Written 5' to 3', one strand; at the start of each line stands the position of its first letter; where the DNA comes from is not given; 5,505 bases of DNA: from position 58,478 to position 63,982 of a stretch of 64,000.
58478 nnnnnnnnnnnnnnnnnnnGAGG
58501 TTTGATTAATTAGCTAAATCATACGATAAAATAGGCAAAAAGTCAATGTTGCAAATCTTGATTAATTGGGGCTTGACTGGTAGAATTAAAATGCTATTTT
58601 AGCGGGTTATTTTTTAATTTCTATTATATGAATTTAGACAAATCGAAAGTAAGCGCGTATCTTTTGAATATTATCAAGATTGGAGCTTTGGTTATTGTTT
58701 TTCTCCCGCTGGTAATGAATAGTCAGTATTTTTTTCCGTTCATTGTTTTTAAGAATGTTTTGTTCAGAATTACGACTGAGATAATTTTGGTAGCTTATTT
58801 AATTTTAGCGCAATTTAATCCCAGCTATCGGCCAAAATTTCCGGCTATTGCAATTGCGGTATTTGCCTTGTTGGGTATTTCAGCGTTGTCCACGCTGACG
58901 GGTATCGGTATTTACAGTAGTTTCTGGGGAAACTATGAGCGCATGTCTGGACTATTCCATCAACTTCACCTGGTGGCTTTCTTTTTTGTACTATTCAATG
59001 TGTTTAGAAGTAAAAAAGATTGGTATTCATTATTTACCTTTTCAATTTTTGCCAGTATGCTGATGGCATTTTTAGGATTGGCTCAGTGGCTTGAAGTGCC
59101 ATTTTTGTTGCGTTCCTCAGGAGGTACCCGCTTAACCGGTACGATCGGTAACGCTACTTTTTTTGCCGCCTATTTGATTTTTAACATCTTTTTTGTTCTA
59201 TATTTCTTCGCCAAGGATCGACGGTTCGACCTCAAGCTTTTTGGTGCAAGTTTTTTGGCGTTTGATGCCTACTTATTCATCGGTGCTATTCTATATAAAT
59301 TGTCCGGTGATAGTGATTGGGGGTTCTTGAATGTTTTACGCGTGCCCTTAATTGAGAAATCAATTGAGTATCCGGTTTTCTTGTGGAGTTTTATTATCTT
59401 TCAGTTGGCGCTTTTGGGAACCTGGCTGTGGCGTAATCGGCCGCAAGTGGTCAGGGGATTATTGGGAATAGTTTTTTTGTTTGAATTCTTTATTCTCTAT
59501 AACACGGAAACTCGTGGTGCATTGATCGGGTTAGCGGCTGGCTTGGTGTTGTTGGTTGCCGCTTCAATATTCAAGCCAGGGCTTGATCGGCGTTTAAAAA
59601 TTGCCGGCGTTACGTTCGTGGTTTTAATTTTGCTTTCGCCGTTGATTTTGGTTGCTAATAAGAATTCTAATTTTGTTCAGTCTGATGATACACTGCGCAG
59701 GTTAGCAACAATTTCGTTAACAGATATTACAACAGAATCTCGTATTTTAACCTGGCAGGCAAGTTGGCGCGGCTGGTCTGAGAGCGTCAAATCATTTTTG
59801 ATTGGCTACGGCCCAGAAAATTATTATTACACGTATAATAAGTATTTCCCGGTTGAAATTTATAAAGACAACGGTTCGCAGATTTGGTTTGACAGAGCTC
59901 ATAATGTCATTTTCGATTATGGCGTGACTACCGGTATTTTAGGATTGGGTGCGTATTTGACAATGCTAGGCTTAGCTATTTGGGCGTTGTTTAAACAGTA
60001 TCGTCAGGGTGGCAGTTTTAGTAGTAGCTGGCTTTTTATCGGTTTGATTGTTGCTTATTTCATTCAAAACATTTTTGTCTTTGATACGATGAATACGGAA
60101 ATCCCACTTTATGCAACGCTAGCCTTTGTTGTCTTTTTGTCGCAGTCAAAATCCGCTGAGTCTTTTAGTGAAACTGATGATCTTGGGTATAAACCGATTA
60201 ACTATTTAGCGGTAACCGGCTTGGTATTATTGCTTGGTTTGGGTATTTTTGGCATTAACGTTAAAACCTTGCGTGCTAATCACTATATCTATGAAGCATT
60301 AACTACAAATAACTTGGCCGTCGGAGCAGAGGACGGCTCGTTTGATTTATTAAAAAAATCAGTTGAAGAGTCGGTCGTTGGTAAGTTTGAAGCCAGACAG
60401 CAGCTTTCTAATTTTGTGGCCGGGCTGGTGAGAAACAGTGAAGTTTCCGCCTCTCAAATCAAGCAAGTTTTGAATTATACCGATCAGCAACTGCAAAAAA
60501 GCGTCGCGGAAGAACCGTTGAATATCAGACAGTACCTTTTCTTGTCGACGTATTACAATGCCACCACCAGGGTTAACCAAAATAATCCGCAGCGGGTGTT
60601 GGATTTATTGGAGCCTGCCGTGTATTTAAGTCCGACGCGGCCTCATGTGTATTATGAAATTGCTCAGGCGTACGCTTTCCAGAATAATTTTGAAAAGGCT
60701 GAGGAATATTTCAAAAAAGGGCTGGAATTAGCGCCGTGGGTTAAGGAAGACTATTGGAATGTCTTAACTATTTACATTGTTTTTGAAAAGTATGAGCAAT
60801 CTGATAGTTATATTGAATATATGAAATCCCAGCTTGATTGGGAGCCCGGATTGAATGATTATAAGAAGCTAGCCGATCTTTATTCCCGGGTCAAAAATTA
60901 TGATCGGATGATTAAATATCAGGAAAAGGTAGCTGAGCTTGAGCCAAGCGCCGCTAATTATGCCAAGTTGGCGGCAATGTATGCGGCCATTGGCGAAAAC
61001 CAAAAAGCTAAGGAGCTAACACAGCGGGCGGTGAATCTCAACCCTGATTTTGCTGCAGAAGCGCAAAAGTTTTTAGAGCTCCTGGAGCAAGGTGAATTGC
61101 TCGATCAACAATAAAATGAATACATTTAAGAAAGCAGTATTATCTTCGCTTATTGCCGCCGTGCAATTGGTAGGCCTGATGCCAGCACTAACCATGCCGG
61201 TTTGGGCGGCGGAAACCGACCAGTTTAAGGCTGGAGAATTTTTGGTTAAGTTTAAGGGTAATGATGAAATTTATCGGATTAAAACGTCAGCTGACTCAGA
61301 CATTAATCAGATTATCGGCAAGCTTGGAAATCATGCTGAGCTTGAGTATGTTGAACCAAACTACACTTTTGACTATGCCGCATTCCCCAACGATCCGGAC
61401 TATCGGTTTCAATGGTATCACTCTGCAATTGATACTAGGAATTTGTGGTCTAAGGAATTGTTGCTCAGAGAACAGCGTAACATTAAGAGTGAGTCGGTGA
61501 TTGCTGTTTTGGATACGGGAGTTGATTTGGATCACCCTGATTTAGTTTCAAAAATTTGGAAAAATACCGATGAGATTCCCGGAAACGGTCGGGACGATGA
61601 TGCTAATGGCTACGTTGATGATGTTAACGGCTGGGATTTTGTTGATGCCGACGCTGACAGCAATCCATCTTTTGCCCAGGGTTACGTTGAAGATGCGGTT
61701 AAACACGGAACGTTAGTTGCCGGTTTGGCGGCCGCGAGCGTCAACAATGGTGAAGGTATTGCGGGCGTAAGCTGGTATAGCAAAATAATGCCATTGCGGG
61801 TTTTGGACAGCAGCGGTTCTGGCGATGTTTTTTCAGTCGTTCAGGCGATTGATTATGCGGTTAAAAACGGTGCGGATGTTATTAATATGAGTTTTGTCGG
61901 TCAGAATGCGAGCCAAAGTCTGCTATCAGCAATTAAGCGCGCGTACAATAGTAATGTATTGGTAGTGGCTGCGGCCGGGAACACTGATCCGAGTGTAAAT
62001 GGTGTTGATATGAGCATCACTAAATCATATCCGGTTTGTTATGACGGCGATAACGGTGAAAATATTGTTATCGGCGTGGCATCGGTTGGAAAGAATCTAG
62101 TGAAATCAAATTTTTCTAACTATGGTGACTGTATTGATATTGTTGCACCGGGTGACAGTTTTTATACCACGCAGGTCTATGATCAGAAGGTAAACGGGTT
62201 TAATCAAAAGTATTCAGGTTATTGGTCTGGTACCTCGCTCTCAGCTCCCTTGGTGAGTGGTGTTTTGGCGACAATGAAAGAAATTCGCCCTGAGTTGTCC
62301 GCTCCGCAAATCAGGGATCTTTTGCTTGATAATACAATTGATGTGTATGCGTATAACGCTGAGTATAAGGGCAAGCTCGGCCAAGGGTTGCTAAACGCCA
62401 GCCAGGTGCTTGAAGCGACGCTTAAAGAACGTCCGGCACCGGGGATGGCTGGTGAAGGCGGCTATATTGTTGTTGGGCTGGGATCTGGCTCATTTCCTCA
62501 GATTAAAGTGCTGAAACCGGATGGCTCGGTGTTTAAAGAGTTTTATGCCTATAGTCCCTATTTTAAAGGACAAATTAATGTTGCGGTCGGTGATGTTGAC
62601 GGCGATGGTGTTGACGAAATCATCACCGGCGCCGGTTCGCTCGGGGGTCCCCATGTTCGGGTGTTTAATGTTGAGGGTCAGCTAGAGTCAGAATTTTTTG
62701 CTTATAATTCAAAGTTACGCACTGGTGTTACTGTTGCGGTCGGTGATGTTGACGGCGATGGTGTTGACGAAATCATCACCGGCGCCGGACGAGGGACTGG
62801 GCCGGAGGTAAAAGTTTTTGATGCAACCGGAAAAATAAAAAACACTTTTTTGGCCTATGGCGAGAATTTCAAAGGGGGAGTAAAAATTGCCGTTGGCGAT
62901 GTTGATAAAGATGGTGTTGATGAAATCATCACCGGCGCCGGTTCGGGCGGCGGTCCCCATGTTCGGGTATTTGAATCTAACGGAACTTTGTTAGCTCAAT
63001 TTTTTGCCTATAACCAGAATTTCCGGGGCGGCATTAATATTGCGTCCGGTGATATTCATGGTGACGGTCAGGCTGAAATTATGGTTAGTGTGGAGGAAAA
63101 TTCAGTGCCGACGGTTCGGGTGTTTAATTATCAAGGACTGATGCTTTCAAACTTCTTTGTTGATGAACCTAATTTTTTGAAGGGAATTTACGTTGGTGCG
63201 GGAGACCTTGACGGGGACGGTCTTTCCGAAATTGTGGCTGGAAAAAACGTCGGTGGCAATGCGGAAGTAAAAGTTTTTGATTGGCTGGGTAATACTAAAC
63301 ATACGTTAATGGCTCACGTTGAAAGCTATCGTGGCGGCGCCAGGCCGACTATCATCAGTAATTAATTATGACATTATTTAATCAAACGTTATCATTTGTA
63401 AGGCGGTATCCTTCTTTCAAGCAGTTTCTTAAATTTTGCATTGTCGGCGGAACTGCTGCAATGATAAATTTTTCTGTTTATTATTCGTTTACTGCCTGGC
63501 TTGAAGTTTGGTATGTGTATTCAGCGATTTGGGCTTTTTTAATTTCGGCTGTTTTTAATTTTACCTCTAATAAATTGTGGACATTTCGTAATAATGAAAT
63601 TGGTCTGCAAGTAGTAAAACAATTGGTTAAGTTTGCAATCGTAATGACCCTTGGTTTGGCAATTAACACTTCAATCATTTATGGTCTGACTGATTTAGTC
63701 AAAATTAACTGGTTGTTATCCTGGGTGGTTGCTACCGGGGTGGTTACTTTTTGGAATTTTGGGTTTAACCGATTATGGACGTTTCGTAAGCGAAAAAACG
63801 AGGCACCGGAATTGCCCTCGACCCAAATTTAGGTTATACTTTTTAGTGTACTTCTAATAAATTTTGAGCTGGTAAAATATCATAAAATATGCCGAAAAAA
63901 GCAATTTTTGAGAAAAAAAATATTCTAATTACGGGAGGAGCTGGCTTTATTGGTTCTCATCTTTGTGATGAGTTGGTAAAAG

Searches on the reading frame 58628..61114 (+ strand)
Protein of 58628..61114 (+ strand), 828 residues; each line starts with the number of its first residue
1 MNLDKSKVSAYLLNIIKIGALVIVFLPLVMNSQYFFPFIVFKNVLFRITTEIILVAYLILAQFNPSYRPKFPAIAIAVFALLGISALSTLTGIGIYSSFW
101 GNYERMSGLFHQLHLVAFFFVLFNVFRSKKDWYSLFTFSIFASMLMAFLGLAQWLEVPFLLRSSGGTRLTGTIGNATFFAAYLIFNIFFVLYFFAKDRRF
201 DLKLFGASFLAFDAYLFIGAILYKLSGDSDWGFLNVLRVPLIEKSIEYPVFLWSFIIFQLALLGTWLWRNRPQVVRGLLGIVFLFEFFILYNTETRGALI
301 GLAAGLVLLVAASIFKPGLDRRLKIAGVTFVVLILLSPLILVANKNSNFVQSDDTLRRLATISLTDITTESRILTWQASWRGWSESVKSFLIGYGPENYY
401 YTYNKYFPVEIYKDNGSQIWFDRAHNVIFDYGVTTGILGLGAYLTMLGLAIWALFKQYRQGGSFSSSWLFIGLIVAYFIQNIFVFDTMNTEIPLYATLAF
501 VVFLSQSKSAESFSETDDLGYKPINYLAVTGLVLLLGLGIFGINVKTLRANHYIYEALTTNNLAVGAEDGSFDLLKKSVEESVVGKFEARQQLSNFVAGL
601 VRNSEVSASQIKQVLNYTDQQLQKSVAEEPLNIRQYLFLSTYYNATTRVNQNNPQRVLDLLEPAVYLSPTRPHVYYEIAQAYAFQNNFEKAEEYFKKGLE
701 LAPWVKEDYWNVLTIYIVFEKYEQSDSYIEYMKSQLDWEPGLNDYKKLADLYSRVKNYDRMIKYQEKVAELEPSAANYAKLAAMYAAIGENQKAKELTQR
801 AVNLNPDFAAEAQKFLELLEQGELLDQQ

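Call 42: search_protein_families(library=pfam, proteins=[window:58628-61114:+], max_evalue=0.01)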
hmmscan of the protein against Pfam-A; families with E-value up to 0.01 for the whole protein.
window:58628-61114:+ (828 aa): 9 families
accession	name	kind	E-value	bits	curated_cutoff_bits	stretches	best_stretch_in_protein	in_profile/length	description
PF04932.20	Wzy_C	-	7.8e-16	58.6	31.7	1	282-443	2-148/149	O-Antigen ligase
PF13181.12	TPR_8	-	6.4e-13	48.2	25.7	1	673-703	2-32/34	Tetratricopeptide repeat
PF07719.23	TPR_2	-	3e-10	39.8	27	1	673-703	2-32/34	Tetratricopeptide repeat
PF00515.34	TPR_1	-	3.4e-08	33.4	27.8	1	674-703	3-32/34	Tetratricopeptide repeat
PF13428.12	TPR_14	-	5.1e-08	33.3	23.5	1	673-706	2-35/44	Tetratricopeptide repeat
PF13424.12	TPR_12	-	3.8e-07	30.6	30.1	1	674-702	47-75/77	Tetratricopeptide repeat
PF14559.12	TPR_19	-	2.4e-06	28.2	25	1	651-703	4-56/68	Tetratricopeptide repeat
PF13176.12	TPR_7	-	4.4e-05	23.7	27.9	0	676-705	3-32/36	Tetratricopeptide repeat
PF13371.12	TPR_9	-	0.00023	21.6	35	0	650-703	7-60/73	Tetratricopeptide repeat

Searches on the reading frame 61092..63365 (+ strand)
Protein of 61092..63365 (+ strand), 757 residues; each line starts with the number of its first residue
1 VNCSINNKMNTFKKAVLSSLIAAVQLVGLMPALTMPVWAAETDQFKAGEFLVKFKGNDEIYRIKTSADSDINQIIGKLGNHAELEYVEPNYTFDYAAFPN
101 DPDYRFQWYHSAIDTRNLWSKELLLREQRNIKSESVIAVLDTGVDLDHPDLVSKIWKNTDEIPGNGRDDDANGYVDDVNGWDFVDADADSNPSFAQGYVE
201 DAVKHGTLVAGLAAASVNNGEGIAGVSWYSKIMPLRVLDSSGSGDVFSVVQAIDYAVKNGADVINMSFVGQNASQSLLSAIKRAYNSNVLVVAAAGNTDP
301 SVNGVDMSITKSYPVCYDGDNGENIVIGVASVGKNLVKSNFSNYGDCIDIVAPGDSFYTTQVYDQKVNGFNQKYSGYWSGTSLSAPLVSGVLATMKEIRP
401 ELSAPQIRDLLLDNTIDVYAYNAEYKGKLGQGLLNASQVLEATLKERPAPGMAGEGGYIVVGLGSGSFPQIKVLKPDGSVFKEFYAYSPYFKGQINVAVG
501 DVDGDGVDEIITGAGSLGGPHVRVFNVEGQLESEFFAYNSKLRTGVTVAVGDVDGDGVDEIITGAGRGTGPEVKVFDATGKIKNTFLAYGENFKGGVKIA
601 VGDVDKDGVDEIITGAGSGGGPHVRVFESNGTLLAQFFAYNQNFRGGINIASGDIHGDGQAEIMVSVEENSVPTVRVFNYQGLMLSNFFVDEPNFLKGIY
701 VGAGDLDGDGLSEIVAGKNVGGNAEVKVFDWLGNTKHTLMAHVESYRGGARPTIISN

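Call 42: search_protein_families(library=pfam, proteins=[window:61092-63365:+], max_evalue=0.01)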
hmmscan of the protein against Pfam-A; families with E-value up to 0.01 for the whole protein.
window:61092-63365:+ (757 aa): 3 families
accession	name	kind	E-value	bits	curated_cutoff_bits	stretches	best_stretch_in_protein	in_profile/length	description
PF00082.27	Peptidase_S8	-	2.2e-49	168.8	21.8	1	134-415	3-273/288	Subtilase family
PF01839.29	FG-GAP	-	2e-19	69.4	22.1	3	545-569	2-26/37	FG-GAP repeat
PF13517.12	FG-GAP_3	-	8.1e-10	39.6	26.9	3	603-665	1-61/61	FG-GAP-like repeat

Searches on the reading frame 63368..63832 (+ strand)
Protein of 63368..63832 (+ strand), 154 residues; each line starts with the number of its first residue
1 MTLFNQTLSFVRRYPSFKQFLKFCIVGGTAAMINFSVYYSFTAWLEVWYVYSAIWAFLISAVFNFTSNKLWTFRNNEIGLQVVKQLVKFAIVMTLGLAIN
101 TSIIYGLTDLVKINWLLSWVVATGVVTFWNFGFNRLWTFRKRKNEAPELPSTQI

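Call 42: search_protein_families(library=pfam, proteins=[window:63368-63832:+], max_evalue=0.01)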
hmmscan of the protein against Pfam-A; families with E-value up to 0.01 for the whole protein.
window:63368-63832:+ (154 aa): 1 family
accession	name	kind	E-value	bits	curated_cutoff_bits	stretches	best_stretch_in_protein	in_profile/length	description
PF04138.20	GtrA_DPMS_TM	-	1.7e-25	89.9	26.1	1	22-139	1-117/117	GtrA/DPMS, transmembrane domain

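Call 63: find_encoding_contigs(protein=window:63368-63832:+, flank=8000, max_places=3)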
Protein window:63368-63832:+ (154 aa): 1 contig read that carries it; 1 place shown.
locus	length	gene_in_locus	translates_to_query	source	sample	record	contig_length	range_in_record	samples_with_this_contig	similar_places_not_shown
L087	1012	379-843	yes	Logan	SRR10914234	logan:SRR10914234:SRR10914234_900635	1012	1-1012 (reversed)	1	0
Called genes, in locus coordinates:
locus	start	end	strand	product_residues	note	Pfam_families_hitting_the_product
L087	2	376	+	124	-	?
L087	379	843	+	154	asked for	PF04138:GtrA_DPMS_TM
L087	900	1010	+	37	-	?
